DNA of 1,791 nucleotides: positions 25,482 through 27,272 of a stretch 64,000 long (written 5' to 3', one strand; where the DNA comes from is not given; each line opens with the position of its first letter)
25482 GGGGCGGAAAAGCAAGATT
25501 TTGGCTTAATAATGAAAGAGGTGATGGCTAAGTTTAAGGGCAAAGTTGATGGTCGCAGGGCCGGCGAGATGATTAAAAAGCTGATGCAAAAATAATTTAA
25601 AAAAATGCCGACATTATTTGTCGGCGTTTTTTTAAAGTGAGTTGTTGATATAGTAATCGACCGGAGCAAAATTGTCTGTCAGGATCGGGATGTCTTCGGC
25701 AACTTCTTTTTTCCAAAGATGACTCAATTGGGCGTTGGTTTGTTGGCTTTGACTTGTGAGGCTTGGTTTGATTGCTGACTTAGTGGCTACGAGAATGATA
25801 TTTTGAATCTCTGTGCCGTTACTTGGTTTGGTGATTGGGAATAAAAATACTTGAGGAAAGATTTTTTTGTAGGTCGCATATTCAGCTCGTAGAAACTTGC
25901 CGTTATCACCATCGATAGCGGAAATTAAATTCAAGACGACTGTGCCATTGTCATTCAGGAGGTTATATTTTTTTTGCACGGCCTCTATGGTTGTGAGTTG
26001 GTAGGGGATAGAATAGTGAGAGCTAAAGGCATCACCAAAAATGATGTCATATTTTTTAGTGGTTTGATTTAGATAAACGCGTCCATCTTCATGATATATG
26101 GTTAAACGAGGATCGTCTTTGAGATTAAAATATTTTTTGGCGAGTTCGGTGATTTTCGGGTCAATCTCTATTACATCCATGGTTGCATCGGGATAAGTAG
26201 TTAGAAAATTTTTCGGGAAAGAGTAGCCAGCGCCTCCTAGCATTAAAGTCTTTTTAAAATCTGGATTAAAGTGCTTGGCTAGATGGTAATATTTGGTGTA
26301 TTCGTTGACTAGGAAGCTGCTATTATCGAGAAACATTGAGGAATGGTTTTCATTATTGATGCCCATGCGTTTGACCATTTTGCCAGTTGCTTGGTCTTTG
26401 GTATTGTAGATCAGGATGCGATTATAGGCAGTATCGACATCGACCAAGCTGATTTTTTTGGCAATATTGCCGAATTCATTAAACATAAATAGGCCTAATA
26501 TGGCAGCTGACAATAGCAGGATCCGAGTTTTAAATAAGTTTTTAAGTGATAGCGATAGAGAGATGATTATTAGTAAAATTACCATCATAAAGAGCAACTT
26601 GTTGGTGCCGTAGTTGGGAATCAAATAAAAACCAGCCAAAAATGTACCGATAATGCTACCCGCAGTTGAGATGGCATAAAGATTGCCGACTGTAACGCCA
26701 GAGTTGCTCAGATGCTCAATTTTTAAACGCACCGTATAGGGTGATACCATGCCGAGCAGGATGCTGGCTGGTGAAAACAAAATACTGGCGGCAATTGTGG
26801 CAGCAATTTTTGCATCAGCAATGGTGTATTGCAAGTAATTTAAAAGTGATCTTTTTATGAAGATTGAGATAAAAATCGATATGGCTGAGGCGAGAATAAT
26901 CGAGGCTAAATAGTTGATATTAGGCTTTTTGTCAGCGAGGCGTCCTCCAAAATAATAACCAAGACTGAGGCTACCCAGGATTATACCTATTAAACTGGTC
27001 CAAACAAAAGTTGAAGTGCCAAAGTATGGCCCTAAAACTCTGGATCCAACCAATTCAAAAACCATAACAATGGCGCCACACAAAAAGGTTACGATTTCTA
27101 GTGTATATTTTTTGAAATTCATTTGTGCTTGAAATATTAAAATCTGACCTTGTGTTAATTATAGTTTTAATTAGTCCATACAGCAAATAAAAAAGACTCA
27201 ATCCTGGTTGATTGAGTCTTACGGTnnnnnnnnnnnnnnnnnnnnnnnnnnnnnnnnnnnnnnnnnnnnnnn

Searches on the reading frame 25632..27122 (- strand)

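Call 44: search_protein_families(library=pfam, proteins=[window:25632-27122:-], max_evalue=0.001)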
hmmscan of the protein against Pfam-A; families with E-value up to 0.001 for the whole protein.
window:25632-27122:- (496 aa): 1 family
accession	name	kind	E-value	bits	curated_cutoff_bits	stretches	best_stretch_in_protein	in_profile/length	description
PF01564.23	Spermine_synth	-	7.8e-10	39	22.9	1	279-398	9-131/186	Spermine/spermidine synthase domain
